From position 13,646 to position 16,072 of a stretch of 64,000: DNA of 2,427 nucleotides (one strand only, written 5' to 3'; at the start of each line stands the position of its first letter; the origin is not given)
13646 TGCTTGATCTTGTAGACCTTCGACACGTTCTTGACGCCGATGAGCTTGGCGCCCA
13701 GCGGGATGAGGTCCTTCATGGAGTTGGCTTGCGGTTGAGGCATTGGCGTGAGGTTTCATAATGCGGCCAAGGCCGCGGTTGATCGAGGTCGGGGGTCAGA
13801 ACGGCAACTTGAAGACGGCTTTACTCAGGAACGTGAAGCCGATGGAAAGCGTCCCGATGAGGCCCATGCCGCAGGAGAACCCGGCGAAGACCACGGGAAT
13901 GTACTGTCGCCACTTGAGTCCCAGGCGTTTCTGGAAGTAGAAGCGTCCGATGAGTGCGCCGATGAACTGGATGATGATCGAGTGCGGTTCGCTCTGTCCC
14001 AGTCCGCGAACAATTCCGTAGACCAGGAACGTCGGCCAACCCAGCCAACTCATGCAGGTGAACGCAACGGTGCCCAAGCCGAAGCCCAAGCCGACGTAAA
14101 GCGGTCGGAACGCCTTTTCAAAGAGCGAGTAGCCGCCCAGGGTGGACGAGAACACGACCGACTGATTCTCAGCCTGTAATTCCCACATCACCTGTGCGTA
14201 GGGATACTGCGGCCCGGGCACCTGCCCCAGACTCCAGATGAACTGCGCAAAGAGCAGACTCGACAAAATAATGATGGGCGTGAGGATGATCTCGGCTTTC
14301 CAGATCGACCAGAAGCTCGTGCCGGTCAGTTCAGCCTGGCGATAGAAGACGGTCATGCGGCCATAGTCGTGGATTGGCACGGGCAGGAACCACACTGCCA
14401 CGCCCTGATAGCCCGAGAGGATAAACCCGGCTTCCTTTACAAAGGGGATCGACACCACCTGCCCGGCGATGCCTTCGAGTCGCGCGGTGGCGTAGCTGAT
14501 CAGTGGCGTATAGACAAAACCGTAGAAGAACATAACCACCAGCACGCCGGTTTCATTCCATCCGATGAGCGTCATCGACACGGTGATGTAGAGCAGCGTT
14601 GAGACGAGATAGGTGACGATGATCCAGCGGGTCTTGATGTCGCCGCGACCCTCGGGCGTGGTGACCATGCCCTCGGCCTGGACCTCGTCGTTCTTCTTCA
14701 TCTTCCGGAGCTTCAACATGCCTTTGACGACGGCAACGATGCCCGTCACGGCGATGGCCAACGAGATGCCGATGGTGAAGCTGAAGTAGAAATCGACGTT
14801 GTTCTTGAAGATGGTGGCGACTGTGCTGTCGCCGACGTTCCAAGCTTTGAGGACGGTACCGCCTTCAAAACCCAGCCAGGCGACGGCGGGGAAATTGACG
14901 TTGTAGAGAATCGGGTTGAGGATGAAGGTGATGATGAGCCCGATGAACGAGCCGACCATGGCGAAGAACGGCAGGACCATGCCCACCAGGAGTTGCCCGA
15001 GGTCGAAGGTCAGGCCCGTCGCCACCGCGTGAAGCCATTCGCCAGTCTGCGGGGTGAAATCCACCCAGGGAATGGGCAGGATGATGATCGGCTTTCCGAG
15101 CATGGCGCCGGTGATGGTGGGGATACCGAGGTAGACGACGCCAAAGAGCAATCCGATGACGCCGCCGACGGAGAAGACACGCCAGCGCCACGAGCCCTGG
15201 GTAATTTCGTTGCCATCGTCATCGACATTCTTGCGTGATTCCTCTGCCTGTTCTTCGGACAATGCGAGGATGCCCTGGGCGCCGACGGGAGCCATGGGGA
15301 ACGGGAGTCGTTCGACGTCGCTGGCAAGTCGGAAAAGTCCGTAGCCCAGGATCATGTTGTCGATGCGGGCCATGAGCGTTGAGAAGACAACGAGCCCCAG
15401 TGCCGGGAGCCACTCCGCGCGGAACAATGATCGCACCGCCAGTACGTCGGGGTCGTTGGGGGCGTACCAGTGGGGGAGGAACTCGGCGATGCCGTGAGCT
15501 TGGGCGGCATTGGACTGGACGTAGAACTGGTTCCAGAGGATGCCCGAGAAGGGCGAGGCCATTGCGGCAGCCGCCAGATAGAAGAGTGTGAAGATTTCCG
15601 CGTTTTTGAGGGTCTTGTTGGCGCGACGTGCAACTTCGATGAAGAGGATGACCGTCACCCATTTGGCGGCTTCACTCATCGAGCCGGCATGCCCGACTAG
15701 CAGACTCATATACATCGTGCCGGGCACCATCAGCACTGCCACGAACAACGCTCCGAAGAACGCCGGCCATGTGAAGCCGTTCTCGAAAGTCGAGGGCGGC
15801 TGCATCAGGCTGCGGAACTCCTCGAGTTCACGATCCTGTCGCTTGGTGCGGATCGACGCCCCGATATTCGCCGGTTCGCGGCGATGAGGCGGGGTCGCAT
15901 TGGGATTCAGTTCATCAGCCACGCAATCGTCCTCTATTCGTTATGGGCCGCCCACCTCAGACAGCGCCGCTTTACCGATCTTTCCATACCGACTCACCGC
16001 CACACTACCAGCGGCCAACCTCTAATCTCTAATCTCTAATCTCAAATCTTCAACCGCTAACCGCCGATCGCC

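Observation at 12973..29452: Uncharacterised eight-gene envelope cluster: two MacB-type ATPases, two FtsX permeases, two large polytopic membrane proteins, a PqqD-like protein and an unknown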

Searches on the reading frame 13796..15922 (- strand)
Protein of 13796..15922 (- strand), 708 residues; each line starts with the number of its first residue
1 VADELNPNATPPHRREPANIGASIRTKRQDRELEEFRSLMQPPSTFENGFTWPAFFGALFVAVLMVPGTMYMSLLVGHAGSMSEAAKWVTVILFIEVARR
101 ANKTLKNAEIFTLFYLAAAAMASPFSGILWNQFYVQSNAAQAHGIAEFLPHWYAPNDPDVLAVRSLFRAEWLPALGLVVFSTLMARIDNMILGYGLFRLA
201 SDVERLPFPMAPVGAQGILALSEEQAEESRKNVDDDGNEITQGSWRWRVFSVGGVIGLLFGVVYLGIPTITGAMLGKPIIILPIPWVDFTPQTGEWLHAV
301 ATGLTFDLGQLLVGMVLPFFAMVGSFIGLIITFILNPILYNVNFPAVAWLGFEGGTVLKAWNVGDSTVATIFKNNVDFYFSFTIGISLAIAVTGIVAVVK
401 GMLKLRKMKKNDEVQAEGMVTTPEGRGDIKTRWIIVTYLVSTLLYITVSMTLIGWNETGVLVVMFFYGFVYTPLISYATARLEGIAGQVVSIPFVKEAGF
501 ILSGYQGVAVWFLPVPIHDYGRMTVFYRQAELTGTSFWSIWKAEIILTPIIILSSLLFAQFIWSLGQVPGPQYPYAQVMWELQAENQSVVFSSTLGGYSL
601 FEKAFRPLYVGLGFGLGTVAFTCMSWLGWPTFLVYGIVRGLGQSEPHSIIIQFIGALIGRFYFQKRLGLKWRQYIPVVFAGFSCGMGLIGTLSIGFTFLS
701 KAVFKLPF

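Call 3: search_protein_families(library=pfam, proteins=[window:13796-15922:-], max_evalue=0.01)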
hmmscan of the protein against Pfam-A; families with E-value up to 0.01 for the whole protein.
window:13796-15922:- (708 aa): 0 families

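Call 4: search_protein_families(library=ncbifam, proteins=[window:13796-15922:-], max_evalue=0.01)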
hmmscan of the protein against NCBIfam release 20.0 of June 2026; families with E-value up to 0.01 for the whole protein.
window:13796-15922:- (708 aa): 0 families

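Call 19: find_homologous_proteins(query=window:13796-15922:-)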
Query window:13796-15922:- (708 aa): 2624 proteins with E <= 0.001 among 8000 candidates; the best 120 are listed.
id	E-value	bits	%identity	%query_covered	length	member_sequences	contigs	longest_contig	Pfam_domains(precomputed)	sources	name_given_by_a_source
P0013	0.0e+0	1597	100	100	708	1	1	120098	-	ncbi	-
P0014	0.0e+0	1296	79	100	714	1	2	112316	-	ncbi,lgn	ncbi:MAG: hypothetical protein WD042_07380 [Phycisphaeraceae bacterium]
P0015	0.0e+0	1121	72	96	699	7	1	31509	-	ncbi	-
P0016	0.0e+0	1081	70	96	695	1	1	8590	-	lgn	-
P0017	0.0e+0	1060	69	97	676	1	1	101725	PF03169.21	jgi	jgi:hypothetical protein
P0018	0.0e+0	1036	68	97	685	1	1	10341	PF03169.21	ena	-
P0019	0.0e+0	1036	67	100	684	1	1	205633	PF03169.21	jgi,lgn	jgi:hypothetical protein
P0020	0.0e+0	1033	66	97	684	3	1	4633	PF03169.21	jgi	-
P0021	1.1e-297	1007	69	94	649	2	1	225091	PF03169.21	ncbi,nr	ncbi:peptide transporter [Verrucomicrobia bacterium LW23]|nr:peptide transporter [Verrucomicrobia ba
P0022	3.3e-297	1006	66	96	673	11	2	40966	-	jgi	jgi:putative effector of murein hydrolase LrgA (UPF0299 family)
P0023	3.5e-292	989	65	97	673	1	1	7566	PF03169.21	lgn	-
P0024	2.7e-291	986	63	98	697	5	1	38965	-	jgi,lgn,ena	-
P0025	3.4e-288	976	64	98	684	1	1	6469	-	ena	-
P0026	7.6e-285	965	63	97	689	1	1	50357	PF03169.21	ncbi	-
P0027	1.0e-283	961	64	97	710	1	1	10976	-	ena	-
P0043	6.3e-274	929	61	97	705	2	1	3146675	PF03169.21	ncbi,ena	-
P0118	4.1e-260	883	58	97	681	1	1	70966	PF03169.21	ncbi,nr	ncbi:MAG: peptide transporter [Chitinivibrionales bacterium]|nr:peptide transporter [Chitinivibriona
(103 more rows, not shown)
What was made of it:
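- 13796..15922 (-): 708-aa polytopic OPT-superfamily-like membrane protein. More than 2600 homologues at 55-79% identity across phyla (call 19).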

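Call 20: find_encoding_contigs(protein=P0021, flank=10000, max_places=1)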
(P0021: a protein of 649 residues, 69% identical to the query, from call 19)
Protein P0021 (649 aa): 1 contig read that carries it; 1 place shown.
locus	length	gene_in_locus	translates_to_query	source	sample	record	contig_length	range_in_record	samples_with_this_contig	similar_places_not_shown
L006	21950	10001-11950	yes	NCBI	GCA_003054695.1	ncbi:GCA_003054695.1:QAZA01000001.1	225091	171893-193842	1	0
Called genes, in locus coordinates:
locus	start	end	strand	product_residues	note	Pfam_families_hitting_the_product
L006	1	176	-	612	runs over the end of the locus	PF01839:FG-GAP (faint), PF13517:FG-GAP_3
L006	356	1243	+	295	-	PF13377:Peripla_BP_3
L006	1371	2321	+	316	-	-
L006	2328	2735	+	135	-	PF05402:PqqD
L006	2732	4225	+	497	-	PF02687:FtsX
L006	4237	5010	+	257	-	PF00005:ABC_tran, PF02463:SMC_N (faint), PF13304:AAA_21 (faint)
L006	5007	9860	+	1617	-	PF02687:FtsX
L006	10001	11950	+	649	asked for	PF03169:OPT (weak)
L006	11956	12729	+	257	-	PF00005:ABC_tran, PF02463:SMC_N (faint), PF13304:AAA_21 (faint)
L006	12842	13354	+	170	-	-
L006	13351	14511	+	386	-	-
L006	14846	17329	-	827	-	PF20581:DUF6785, PF20580:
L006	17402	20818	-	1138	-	PF01436:NHL (faint)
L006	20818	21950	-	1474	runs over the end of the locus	-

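Call 21: find_encoding_contigs(protein=P0118, flank=10000, max_places=1)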
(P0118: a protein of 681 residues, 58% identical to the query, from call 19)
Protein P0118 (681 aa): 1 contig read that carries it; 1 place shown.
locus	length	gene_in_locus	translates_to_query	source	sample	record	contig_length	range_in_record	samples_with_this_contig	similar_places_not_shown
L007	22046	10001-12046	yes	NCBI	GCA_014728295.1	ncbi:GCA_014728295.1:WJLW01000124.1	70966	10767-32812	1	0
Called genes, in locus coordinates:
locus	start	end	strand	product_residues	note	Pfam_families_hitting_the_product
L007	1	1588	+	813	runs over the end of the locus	PF20581:DUF6785, PF20580:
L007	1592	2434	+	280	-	-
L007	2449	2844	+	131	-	PF05402:PqqD (weak)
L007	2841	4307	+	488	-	PF02687:FtsX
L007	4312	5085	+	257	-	PF00005:ABC_tran, PF13304:AAA_21 (faint)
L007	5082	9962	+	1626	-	PF02687:FtsX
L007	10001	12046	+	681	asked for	PF03169:OPT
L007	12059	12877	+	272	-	PF02463:SMC_N (faint), PF00005:ABC_tran, PF13304:AAA_21 (faint)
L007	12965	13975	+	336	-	PF00586:AIRS, PF02769:AIRS_C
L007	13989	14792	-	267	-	PF08543:Phos_pyr_kin, PF00294:PfkB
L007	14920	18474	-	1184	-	PF01855:POR_N, PF17147:PFOR_II, PF01558:POR, PF10371:EKR, PF00037:Fer4 (weak), PF12838:Fer4_7, PF13237:Fer4_10, PF02775:TPP_enzyme_C, +7 more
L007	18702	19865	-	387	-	PF04018:VCA0040-like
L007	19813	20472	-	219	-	PF01135:PCMT, PF00398:RrnaAD (weak), PF13847:Methyltransf_31 (weak), PF13649:Methyltransf_25 (weak)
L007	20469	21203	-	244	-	PF00535:Glycos_transf_2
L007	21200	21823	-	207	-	PF04028:DUF374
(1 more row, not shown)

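Call 22: find_encoding_contigs(protein=P0043, flank=10000, max_places=1)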
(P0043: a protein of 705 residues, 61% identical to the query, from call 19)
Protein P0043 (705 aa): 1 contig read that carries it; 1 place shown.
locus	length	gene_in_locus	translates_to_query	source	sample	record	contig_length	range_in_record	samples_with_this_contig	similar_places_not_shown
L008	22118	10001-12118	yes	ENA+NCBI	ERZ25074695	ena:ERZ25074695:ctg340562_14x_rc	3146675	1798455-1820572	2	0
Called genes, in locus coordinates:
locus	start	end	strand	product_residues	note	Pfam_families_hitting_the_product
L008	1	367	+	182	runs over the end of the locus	PF08695:Coa1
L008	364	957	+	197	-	PF01728:FtsJ, PF08241:Methyltransf_11 (weak), PF13649:Methyltransf_25 (weak)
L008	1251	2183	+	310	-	-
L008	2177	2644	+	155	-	PF05402:PqqD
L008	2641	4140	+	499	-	PF02687:FtsX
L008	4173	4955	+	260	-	PF00005:ABC_tran, PF02463:SMC_N (faint), PF13304:AAA_21 (faint)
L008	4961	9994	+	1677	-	PF02687:FtsX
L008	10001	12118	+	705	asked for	PF03169:OPT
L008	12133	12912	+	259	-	PF00005:ABC_tran, PF02463:SMC_N (faint), PF13304:AAA_21 (faint)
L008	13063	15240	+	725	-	PF12439:GDE_N, PF06202:GDE_C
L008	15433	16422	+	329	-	PF07963:N_methyl (weak)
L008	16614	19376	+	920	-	-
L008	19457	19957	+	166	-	-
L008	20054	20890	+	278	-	PF03976:PPK2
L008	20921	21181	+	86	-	-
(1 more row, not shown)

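Call 27: find_related_loci(query=A2, collection=genome_contigs, flank=10000)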
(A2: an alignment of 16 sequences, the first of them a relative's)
Query A2 (708 aa) in genome_contigs; peptide patterns used: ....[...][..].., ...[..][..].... (x = any residue, [..] = any of these).
416 stretches matched a pattern; 401 encode a relative of the query (tblastn E <= 1e-3); the best 80 are kept; 80 distinct loci.
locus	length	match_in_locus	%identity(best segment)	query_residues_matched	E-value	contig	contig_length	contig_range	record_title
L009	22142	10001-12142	79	1-708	0e+0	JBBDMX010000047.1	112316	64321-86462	MAG: Phycisphaeraceae bacterium isolate LejiaB_64_30 Lejia_B_230_length_112316_cov_19, whole genome shotgun sequence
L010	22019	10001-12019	72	28-708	0e+0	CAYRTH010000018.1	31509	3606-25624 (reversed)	MAG TPA_asm: uncultured Phycisphaeraceae bacterium isolate SRP072547_co1_432 genome assembly, contig: NODE_1774_length_3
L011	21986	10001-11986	69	27-708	0e+0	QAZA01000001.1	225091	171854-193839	Verrucomicrobia bacterium LW23 LW23_contig_1, whole genome shotgun sequence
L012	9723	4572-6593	63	9-708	0e+0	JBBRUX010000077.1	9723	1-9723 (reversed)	MAG: Chitinivibrionales bacterium isolate La3_metabat2.045 La3_metabat2.045_K_1355475_L_9723_cov_13.8973, whole genome s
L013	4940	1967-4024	64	27-708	0e+0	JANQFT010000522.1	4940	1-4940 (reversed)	MAG: Phycisphaeraceae bacterium isolate PL23b_bin.16 k99_1819545, whole genome shotgun sequence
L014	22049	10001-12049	63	25-708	0e+0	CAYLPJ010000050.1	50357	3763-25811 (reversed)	MAG TPA_asm: uncultured Planctomycetaceae bacterium isolate SRP141376_co2_254 genome assembly, contig: NODE_1649_length_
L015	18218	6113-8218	70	3-708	0e+0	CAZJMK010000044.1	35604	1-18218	MAG TPA_asm: uncultured Phycisphaeraceae bacterium isolate SRP290908_co1_418 genome assembly, contig: NODE_1356_length_3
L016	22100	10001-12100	64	30-708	0e+0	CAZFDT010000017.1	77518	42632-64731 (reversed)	MAG TPA_asm: uncultured Phycisphaeraceae bacterium isolate binchicken_co350_112 genome assembly, contig: NODE_488_length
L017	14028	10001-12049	62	25-707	0e+0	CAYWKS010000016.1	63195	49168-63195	MAG TPA_asm: uncultured Planctomycetaceae bacterium isolate SRP128890_co1_185 genome assembly, contig: NODE_792_length_6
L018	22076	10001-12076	62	3-708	0e+0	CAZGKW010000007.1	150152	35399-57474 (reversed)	MAG TPA_asm: uncultured Anaerolineales bacterium isolate binchicken_co17_275 genome assembly, contig: NODE_267_length_15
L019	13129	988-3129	61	8-708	0e+0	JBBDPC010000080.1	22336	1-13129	MAG: Phycisphaeraceae bacterium isolate LejiaB_66_58 Lejia_B_2823_length_22336_cov_37, whole genome shotgun sequence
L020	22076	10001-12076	62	25-708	0e+0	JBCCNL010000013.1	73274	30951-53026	MAG: Planctomycetota bacterium isolate P01_C01_bin.78 k141_1359474_length_73274_cov_37.7550, whole genome shotgun sequen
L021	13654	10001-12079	62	25-708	0e+0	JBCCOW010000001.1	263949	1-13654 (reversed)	MAG: Planctomycetota bacterium isolate P01_D01_bin.113 k141_1431714_length_263949_cov_46.3939, whole genome shotgun sequ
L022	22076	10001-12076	62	25-708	0e+0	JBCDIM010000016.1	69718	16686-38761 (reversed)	MAG: Planctomycetota bacterium isolate P01_H01_bin.18 k141_1814556_length_69718_cov_45.7287, whole genome shotgun sequen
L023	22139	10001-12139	60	12-706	0e+0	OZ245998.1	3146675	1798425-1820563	MAG: Phycisphaeraceae bacterium isolate c0f67b68-7fc8-4d65-9347-4d042ec2073f genome assembly, chromosome: 1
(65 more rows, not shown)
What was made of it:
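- The phyla are Planctomycetota, Verrucomicrobiota, Kiritimatiellia, Lentisphaerae, Chitinivibrionales and Myxococcota (call 27). The carriers are mostly hydrolytic heterotroph lineages (call 27; the lifestyle is from general knowledge).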

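Call 32: search_solved_structures(query=A2, max_evalue=1)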
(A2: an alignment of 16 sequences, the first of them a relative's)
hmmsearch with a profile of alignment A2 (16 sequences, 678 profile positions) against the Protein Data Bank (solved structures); distinct sequences matched with E-value up to 1: 0.
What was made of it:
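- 13796..15922 (-): No PDB relative by sequence (call 32).
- On OPT oligopeptide transporter family: No solved structure was available for comparison (call 32).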

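Call 36: search_protein_families(library=pfam, alignment_id=A2, max_evalue=1)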
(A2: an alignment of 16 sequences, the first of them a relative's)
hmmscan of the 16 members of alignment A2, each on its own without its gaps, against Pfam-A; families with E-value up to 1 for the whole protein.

A. member 1, P0013 (708 aa): 0 families

B. families by the number of members that match (of 16 scanned): 7 families
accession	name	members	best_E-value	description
PF03169.20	OPT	13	2.3e-10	OPT oligopeptide transporter protein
PF20444.3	DUF6703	2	0.11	Family of unknown function (DUF6703)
PF11368.13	DUF3169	1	0.023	Protein of unknown function (DUF3169)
PF23480.1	YGL204C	1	0.043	YGL204C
PF03788.19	LrgA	1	0.044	LrgA family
PF04995.19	CcmD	1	0.42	Heme exporter protein D (CcmD)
PF19589.4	DUF6095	1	0.81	Family of unknown function (DUF6095)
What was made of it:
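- Closest known: OPT oligopeptide transporter family. Same: The proteins are about 700 aa and polytopic, and NCBI names some of them 'peptide transporter' (calls 19, 36).
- OPT-family signal in the family (call 36); characterised OPTs are importers (established knowledge).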

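Call 55: search_protein_families(library=padloc, proteins=[window:13796-15922:-], max_evalue=0.001)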
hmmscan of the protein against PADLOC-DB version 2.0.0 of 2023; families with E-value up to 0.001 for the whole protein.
window:13796-15922:- (708 aa): 0 families

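Call 73: search_protein_families(library=padloc, proteins=[L006:9303-9857:+], max_evalue=10)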
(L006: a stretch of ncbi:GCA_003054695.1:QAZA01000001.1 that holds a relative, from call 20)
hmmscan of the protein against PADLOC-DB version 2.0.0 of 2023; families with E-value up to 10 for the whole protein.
L006:9303-9857:+ (185 aa): 0 families

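Call 85: search_dna_similar(query=window:13796-15922:-, collection=plasmids, mode=protein, max_rows=10)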
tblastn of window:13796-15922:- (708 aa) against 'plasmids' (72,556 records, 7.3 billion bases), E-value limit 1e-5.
No match.
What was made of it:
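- No plasmid carries the OPT-like gene (call 85).
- Tried and rejected: There is no plasmid hit for the OPT-like protein (call 85).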
